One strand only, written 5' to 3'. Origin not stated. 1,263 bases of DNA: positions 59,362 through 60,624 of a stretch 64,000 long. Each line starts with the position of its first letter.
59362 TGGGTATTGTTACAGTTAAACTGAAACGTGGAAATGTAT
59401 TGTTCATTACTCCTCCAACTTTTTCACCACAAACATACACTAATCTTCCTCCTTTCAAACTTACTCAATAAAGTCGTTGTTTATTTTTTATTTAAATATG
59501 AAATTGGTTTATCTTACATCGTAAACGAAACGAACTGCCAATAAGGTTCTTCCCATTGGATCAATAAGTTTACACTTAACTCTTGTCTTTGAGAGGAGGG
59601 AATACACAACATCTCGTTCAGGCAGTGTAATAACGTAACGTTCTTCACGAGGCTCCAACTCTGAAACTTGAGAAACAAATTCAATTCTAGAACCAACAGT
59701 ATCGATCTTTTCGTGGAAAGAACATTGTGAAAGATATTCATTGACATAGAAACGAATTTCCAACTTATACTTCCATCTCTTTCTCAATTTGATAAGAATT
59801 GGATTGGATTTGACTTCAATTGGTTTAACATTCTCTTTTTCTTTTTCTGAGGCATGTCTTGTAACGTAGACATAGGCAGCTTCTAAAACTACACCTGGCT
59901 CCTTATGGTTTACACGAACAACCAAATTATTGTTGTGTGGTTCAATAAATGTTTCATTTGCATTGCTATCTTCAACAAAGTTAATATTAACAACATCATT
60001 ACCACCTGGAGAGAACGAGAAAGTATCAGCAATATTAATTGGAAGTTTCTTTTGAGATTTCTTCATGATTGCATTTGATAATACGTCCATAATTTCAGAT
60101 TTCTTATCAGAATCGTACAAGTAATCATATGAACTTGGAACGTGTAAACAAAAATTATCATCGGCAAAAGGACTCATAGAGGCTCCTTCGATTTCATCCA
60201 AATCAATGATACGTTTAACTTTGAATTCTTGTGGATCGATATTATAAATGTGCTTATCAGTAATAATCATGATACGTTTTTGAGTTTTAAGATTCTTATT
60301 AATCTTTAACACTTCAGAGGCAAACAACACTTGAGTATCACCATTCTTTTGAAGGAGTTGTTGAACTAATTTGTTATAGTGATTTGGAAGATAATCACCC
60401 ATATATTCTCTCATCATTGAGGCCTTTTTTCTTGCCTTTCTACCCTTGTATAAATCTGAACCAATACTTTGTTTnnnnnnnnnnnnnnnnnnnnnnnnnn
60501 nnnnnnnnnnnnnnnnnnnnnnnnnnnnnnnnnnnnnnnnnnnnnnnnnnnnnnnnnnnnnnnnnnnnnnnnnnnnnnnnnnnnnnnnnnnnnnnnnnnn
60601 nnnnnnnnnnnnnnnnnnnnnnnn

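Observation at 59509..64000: Myosin I with three to four tandem TH1 (tail homology 1) domains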

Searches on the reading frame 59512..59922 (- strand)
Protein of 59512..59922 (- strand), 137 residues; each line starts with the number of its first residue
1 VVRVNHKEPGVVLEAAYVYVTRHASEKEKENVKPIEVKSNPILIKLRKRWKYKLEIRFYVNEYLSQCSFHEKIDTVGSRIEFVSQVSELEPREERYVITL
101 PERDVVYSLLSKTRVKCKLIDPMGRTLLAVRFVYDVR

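Call 9: search_protein_families(library=pfam, proteins=[window:59512-59922:-], max_evalue=10)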
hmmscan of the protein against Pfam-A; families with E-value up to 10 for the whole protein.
seq(137 aa): 1 family
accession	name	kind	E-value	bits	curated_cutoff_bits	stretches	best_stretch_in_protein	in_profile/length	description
PF12952.12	DUF3841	-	0.045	13.9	27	1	21-98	70-147/178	Domain of unknown function (DUF3841)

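Call 27: find_homologous_proteins(query=window:59512-59895:-, max_evalue=0.001)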
Query window:59512-59895:- (128 aa): 8 proteins with E <= 0.001 among 15 candidates.
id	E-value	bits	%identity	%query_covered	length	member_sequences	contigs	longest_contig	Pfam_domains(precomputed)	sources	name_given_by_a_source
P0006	2.6e-42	162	67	100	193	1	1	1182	PF06017.20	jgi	-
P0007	2.1e-38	149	64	99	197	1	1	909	PF06017.20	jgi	-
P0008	5.3e-37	145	63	99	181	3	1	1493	-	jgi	-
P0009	2.1e-34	136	61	99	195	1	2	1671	PF06017.20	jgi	jgi:myosin I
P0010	3.4e-34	136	57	100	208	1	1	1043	PF06017.20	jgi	-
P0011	4.1e-34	135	75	66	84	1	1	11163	-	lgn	-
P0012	1.2e-29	121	65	72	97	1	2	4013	-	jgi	jgi:myosin-1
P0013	3.9e-14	71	48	65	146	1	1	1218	-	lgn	-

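Call 34: predict_structure(alignment_id=A2)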
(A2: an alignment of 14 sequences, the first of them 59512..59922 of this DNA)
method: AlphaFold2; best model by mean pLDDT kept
length: 137 residues; sequences in the alignment: 14
mean_pLDDT: 87.9   pTM: 0.80
mean pLDDT of the five models: 87.9, 87.6, 86.9, 84.9, 66.5
residues with pLDDT >= 90: 99; 70-90: 20; 50-70: 10; < 50: 8
segments of 3 or more residues with pLDDT < 50: 1-6
pLDDT, mean of each block of 10 residues (from residue 1): 53 95 58 87 91 96 95 94 95 95 89 96 96 93
secondary structure, 60 per line:
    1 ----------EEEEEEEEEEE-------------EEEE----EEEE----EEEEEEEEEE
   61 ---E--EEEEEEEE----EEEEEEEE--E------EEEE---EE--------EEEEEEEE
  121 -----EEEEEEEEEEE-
elements in order: E11-21 E35-38 E43-46 E51-60 E67-74 E79-86 E96-99 E113-120 E126-136

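Call 48: search_solved_structures(query=A2, max_evalue=10, show_alignments=3)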
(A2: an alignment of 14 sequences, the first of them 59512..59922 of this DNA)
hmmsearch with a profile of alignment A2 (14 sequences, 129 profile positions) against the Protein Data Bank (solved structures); distinct sequences matched with E-value up to 10: 0.

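Call 60: fold_search(model_id=the predicted structure, library=pdb)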
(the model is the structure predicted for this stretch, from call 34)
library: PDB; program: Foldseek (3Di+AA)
matches with E <= 10: 1862; with E <= 0.001: 109
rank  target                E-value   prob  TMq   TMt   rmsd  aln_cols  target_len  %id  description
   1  1ft0_A                8.9e-09  1.00  0.68  0.72   3.9       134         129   19  CRYSTAL STRUCTURE OF TRUNCATED HUMAN RHOGDI K113A MUTANT (released 2001-05-02)
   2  2jhs                  1.5e-08  1.00  0.73  0.73   3.0       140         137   18  CRYSTAL STRUCTURE OF RHOGDI K135H,K138H,K141H MUTANT (released 2007-05-08)
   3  9x54                  1.5e-08  1.00  0.70  0.69   3.6       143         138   17  Crystal structure of RhoGDI2 in complex with Compound 3054b (released 2025-10-29)
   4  1rho_C                1.6e-08  1.00  0.68  0.68   4.0       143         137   19  STRUCTURE OF RHO GUANINE NUCLEOTIDE DISSOCIATION INHIBITOR (released 1997-10-15)
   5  2ji0                  1.7e-08  1.00  0.72  0.71   3.1       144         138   18  CRYSTAL STRUCTURE OF RHOGDI K138Y, K141Y MUTANT (released 2007-05-08)
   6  2n80_MODEL_1_B        1.8e-08  1.00  0.77  0.62   3.2       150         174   18  p75NTR DD:RhoGDI (released 2015-12-23)
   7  5fr2_B                1.9e-08  1.00  0.70  0.56   3.8       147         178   18  Farnesylated RhoA-GDP in complex with RhoGDI-alpha, lysine acetylated at K178 (released 2016-01-13)
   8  5h1d                  2.1e-08  1.00  0.70  0.71   3.1       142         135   18  Crystal structure of C-terminal of RhoGDI2 (released 2016-10-26)
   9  9x53                  2.1e-08  1.00  0.70  0.70   3.6       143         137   17  Crystal structure of RhoGDI2 in complex with Compound HR3119 (released 2025-10-29)
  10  1rho_A                2.1e-08  1.00  0.70  0.66   4.4       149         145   18  STRUCTURE OF RHO GUANINE NUCLEOTIDE DISSOCIATION INHIBITOR (released 1997-10-15)
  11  2jhz_A                2.5e-08  1.00  0.69  0.69   4.0       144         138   17  CRYSTAL STRUCTURE OF RHOGDI E155S, E157S MUTANT (released 2007-05-08)
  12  1fst_B                2.7e-08  1.00  0.70  0.65   5.0       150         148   17  CRYSTAL STRUCTURE OF TRUNCATED HUMAN RHOGDI TRIPLE MUTANT (released 2001-05-02)
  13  1doa_B                3.5e-08  1.00  0.71  0.51   3.9       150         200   18  Structure of the rho family gtp-binding protein cdc42 in complex with the multifunctional regulator rhogdi (released 2000-02-09)
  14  1fso                  4.1e-08  1.00  0.68  0.68   3.9       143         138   17  CRYSTAL STRUCTURE OF TRUNCATED HUMAN RHOGDI QUADRUPLE MUTANT (released 2001-05-02)
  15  4f38_B                4.1e-08  1.00  0.71  0.53   3.6       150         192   17  Crystal structure of geranylgeranylated RhoA in complex with RhoGDI in its active GPPNHP-bound form (released 2012-05-23)
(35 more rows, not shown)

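Call 92: search_solved_structures(query=A3, max_evalue=10, show_alignments=2)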
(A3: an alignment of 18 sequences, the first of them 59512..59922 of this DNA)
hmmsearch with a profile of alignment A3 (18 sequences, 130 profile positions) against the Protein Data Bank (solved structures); distinct sequences matched with E-value up to 10: 3.
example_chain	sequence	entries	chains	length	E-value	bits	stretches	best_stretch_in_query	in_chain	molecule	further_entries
6zgq_A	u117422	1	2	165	0.69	13.1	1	80-111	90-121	AceL NrdHF-1-1 Intein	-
7aik_A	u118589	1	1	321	0.75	13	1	23-89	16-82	Ribonucleoside-diphosphate reductase subunit beta,Ribonucleoside-diphosphate reductase sub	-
7ail_A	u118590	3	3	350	1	12.6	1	23-89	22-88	Ribonucleoside-diphosphate reductase subunit beta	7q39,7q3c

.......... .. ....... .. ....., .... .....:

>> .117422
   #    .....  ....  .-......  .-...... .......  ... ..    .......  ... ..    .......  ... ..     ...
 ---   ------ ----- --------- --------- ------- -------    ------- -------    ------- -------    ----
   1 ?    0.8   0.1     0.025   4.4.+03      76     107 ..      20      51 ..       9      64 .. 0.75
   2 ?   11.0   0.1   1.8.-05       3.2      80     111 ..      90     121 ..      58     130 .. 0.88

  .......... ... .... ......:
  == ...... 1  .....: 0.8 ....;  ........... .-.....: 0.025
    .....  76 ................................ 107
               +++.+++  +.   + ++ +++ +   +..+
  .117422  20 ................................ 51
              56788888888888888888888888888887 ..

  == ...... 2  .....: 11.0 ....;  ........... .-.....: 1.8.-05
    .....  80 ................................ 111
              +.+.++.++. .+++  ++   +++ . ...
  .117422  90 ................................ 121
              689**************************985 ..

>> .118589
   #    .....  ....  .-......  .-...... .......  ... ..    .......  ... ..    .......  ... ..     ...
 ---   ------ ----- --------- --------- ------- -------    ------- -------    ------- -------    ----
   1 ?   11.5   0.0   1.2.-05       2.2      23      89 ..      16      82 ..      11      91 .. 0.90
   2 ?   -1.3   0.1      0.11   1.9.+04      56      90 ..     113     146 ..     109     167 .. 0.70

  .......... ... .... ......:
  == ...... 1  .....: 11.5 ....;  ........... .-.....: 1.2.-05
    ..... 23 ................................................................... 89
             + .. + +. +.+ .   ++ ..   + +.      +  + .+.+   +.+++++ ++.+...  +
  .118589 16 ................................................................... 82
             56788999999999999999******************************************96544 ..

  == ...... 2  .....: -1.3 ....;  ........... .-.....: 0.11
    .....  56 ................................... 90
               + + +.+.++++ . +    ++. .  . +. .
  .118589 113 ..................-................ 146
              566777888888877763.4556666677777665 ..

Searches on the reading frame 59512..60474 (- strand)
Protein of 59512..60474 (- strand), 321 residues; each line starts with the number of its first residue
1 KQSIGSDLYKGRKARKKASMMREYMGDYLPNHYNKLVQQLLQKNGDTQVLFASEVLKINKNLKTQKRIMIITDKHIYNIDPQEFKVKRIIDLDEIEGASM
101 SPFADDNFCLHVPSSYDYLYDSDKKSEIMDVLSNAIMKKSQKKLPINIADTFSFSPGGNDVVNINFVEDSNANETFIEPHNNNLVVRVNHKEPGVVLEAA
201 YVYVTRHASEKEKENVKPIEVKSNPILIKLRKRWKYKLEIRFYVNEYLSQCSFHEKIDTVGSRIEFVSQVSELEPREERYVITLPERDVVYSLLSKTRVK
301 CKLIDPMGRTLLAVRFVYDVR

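Call 84: predict_structure(alignment_id=A4)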
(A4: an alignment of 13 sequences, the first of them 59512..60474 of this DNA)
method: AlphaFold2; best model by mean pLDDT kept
length: 321 residues; sequences in the alignment: 13
mean_pLDDT: 82.5   pTM: 0.58
mean pLDDT of the five models: 82.5, 81.4, 81.1, 80.1, 62.7
residues with pLDDT >= 90: 131; 70-90: 151; 50-70: 15; < 50: 24
segments of 3 or more residues with pLDDT < 50: 1-24
pLDDT, mean of each block of 10 residues (from residue 1): 29 32 58 85 89 91 91 94 92 93 87 89 87 89 89 84 87 82 82 82 75 68 81 90 91 91 89 89 91 84 88 90 72
secondary structure, 60 per line:
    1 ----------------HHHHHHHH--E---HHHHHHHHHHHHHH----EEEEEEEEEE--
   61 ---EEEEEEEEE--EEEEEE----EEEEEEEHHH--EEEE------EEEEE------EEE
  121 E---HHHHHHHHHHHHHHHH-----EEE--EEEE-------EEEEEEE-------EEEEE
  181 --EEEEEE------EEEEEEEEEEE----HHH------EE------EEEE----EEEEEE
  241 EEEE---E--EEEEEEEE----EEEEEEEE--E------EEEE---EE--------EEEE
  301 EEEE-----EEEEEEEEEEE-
elements in order: H17-24 H31-44 E49-58 E64-72 E75-80 E85-91 E97-100 E107-111 E118-121 H125-140 E146-148 E151-154 E162-168 E176-180 E183-188 E195-205 E227-230 E235-244 E251-258 E263-270 E280-283 E297-304 E310-320

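Call 86: fold_search(model_id=the predicted structure, library=pdb)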
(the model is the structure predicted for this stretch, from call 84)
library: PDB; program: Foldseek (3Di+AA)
matches with E <= 10: 1888; with E <= 0.001: 155
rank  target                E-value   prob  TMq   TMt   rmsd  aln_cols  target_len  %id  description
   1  4r8g_E                7.2e-10  1.00  0.42  0.41   8.6       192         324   22  Crystal Structure of Myosin-1c tail in complex with Calmodulin (released 2014-12-03)
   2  5h1d                  1.6e-08  1.00  0.33  0.72   3.0       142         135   18  Crystal structure of C-terminal of RhoGDI2 (released 2016-10-26)
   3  2jhs                  1.7e-08  1.00  0.34  0.74   3.1       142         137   18  CRYSTAL STRUCTURE OF RHOGDI K135H,K138H,K141H MUTANT (released 2007-05-08)
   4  1rho_C                2.1e-08  1.00  0.32  0.69   3.3       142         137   19  STRUCTURE OF RHO GUANINE NUCLEOTIDE DISSOCIATION INHIBITOR (released 1997-10-15)
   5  1ft0_A                2.4e-08  1.00  0.33  0.76   3.1       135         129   18  CRYSTAL STRUCTURE OF TRUNCATED HUMAN RHOGDI K113A MUTANT (released 2001-05-02)
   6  2jhz_A                2.4e-08  1.00  0.33  0.70   3.2       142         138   18  CRYSTAL STRUCTURE OF RHOGDI E155S, E157S MUTANT (released 2007-05-08)
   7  2n80_MODEL_1_B        2.6e-08  1.00  0.34  0.60   2.9       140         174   18  p75NTR DD:RhoGDI (released 2015-12-23)
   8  1qvy_A                3.3e-08  1.00  0.34  0.74   3.0       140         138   18  Crystal structure of RhoGDI K(199,200)R double mutant (released 2004-02-10)
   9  9x54                  3.7e-08  1.00  0.34  0.73   3.0       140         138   17  Crystal structure of RhoGDI2 in complex with Compound 3054b (released 2025-10-29)
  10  1fst_B                4.4e-08  1.00  0.34  0.70   3.1       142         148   18  CRYSTAL STRUCTURE OF TRUNCATED HUMAN RHOGDI TRIPLE MUTANT (released 2001-05-02)
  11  9x53                  4.4e-08  1.00  0.33  0.72   3.5       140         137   18  Crystal structure of RhoGDI2 in complex with Compound HR3119 (released 2025-10-29)
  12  2jht_A                4.6e-08  1.00  0.34  0.75   3.0       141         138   17  CRYSTAL STRUCTURE OF RHOGDI K135T,K138T,K141T MUTANT (released 2007-05-08)
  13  4f38_B                4.6e-08  1.00  0.33  0.53   3.2       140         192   17  Crystal structure of geranylgeranylated RhoA in complex with RhoGDI in its active GPPNHP-bound form (released 2012-05-23)
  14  2ji0                  4.9e-08  1.00  0.33  0.70   3.2       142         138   18  CRYSTAL STRUCTURE OF RHOGDI K138Y, K141Y MUTANT (released 2007-05-08)
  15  2jhw_A                5.4e-08  1.00  0.34  0.72   3.2       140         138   18  CRYSTAL STRUCTURE OF RHOGDI E155A, E157A MUTANT (released 2007-05-08)
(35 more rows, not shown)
